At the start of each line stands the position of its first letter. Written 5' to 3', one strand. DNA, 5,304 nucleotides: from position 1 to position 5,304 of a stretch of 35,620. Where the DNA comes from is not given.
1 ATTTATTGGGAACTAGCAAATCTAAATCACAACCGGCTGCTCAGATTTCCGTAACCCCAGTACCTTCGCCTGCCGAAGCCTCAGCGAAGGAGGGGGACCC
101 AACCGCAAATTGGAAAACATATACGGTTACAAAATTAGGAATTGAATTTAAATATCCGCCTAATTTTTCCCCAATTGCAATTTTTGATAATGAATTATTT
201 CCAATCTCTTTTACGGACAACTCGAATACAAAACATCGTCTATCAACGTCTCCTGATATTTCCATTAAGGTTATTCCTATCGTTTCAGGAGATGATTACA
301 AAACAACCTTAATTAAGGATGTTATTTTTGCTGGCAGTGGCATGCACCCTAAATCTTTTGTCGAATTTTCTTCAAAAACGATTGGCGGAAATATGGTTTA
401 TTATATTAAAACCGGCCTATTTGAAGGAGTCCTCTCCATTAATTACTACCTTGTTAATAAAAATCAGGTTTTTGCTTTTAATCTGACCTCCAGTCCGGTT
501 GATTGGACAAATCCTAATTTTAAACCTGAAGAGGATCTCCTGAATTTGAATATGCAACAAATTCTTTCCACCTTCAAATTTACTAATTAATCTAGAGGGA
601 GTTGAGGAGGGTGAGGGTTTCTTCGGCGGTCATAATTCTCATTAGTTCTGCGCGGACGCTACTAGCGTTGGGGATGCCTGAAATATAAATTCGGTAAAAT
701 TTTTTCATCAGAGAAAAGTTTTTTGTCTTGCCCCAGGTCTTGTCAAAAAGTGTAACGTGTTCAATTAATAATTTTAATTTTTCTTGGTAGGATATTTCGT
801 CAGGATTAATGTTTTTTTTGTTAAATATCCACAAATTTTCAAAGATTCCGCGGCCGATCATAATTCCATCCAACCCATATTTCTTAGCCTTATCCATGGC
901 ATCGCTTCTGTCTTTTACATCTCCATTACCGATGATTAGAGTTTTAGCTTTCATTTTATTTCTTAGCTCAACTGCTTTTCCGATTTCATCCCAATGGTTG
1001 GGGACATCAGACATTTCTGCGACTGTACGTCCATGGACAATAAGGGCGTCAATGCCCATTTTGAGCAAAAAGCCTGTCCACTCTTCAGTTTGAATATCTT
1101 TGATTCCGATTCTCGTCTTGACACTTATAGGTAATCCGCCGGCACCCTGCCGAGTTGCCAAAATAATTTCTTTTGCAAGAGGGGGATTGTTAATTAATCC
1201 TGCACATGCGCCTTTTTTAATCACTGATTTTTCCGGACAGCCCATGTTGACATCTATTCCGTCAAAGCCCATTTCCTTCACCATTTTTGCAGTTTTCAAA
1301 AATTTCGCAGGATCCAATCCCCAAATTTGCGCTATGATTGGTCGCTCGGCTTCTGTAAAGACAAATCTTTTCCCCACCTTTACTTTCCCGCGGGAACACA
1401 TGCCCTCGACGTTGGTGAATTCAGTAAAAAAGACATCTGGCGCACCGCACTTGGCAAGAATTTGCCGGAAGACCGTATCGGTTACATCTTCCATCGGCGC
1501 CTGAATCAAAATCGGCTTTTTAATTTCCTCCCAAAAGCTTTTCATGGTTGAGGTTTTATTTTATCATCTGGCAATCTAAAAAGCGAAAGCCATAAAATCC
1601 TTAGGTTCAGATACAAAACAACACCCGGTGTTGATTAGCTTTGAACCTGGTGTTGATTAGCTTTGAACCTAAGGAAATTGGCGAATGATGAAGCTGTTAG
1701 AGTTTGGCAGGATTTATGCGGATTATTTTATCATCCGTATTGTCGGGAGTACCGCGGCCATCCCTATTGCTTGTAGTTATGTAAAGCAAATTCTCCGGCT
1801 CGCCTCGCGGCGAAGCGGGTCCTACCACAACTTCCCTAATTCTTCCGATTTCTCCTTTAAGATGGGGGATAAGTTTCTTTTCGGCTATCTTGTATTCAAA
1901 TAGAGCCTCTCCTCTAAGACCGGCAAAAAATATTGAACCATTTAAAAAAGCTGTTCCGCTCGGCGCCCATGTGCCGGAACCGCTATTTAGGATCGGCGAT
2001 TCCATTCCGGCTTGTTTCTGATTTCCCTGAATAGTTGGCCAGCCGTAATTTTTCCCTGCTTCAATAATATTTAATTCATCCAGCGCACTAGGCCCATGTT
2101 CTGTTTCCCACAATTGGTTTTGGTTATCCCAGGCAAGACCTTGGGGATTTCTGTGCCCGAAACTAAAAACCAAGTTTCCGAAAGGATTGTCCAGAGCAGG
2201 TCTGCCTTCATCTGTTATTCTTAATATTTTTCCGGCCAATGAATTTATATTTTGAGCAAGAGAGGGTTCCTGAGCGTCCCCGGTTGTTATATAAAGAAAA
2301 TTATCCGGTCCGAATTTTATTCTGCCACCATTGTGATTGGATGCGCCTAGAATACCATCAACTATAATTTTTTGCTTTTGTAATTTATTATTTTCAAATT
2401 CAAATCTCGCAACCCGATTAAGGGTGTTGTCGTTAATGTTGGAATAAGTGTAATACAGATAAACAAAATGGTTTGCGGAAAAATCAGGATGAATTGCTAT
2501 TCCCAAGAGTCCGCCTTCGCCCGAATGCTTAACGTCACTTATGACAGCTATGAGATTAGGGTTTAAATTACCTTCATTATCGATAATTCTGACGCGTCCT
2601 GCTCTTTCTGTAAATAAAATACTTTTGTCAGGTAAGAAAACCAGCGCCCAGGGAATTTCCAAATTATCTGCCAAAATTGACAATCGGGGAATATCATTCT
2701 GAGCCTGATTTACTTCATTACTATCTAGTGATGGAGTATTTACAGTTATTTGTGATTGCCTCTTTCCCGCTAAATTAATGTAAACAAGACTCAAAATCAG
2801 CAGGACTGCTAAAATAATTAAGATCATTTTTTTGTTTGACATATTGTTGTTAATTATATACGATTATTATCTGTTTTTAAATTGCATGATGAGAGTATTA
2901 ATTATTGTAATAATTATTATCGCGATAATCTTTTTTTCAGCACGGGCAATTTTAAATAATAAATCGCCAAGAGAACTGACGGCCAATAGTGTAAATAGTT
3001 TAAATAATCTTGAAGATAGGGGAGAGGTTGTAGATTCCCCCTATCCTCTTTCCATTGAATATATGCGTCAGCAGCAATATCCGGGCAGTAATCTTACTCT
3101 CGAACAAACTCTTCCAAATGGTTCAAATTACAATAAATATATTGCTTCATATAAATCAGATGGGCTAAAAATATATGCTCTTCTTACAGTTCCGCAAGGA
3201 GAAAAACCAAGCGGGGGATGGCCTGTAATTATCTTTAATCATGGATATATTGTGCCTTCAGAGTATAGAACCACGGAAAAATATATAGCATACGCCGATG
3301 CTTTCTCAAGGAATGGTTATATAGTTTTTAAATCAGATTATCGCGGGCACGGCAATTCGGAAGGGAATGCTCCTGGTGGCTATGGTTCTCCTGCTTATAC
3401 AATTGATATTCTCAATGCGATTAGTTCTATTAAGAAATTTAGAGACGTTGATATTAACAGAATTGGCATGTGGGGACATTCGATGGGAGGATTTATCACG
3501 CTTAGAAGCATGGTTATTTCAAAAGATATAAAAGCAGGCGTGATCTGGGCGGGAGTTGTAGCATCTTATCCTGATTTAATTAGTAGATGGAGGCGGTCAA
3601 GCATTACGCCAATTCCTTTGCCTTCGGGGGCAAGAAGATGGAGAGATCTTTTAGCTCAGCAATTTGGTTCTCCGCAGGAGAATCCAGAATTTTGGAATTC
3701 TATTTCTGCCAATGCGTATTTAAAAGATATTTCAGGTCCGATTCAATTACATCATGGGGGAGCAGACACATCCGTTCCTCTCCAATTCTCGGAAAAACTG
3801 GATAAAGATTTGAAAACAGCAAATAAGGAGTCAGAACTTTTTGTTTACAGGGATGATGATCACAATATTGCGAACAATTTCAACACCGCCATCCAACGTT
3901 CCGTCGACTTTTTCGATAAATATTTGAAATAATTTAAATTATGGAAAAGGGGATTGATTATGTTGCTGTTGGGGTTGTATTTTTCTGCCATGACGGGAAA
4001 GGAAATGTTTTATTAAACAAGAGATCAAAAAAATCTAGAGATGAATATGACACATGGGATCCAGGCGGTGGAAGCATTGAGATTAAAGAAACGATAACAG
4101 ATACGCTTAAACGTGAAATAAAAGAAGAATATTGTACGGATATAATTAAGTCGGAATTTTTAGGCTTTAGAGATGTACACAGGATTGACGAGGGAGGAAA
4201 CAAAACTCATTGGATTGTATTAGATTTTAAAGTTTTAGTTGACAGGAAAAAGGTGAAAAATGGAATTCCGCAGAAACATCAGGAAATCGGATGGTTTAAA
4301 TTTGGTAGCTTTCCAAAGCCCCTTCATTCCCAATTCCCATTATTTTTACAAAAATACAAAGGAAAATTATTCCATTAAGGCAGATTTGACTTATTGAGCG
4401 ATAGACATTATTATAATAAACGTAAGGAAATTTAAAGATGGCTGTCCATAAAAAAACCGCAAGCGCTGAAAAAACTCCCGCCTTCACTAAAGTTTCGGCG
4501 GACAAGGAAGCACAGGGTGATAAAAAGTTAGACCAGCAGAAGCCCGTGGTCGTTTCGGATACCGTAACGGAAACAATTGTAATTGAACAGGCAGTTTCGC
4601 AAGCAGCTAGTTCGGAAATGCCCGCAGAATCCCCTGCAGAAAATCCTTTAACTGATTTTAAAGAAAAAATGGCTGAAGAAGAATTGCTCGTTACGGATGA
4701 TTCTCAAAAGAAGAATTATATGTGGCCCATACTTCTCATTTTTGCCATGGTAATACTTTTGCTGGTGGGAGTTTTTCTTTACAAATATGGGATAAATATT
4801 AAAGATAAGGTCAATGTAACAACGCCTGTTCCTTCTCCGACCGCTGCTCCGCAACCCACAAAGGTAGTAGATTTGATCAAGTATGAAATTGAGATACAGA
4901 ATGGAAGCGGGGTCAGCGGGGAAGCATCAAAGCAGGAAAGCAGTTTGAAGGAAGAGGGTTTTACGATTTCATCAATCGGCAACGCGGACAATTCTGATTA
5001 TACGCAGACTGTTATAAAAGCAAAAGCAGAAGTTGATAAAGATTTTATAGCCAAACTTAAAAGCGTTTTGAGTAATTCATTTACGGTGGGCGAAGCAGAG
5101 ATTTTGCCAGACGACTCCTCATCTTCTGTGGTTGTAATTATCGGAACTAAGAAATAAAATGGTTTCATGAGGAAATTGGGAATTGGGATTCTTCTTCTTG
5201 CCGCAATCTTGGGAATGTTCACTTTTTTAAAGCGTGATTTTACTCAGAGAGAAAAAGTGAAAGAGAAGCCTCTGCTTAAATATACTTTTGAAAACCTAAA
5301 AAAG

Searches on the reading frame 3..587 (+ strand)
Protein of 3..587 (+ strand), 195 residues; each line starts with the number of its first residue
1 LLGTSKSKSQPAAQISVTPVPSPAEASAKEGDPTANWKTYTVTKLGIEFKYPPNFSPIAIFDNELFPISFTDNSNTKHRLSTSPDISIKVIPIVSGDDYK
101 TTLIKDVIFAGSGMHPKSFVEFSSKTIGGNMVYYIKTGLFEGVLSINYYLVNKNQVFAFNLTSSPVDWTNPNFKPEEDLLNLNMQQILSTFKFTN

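Call 53: search_protein_families(library=pfam, proteins=[window:3-587:+], max_evalue=0.01)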
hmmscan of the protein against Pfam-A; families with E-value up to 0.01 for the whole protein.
window:3-587:+ (195 aa): 0 families
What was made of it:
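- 61..96 (-): Copy E: element in antisense orientation inside ORF 6-590 (+), read as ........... The host ORF has no Pfam match (call 53).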

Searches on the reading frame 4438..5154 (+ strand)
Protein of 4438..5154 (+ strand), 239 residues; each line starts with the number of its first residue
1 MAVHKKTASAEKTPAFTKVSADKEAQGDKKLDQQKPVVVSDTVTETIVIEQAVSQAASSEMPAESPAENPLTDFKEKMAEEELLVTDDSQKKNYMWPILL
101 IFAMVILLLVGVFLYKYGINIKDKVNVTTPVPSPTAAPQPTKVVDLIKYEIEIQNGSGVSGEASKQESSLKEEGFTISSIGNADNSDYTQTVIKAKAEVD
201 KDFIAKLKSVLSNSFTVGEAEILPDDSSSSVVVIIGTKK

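Call 53: search_protein_families(library=pfam, proteins=[window:4438-5154:+], max_evalue=0.01)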
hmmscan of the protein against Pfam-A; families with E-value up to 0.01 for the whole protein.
window:4438-5154:+ (239 aa): 1 family
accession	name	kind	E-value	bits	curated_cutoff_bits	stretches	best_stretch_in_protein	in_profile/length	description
PF13399.11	LytR_C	-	3.4e-11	44.4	22.2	1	149-237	2-84/86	LytR cell envelope-related transcriptional attenuator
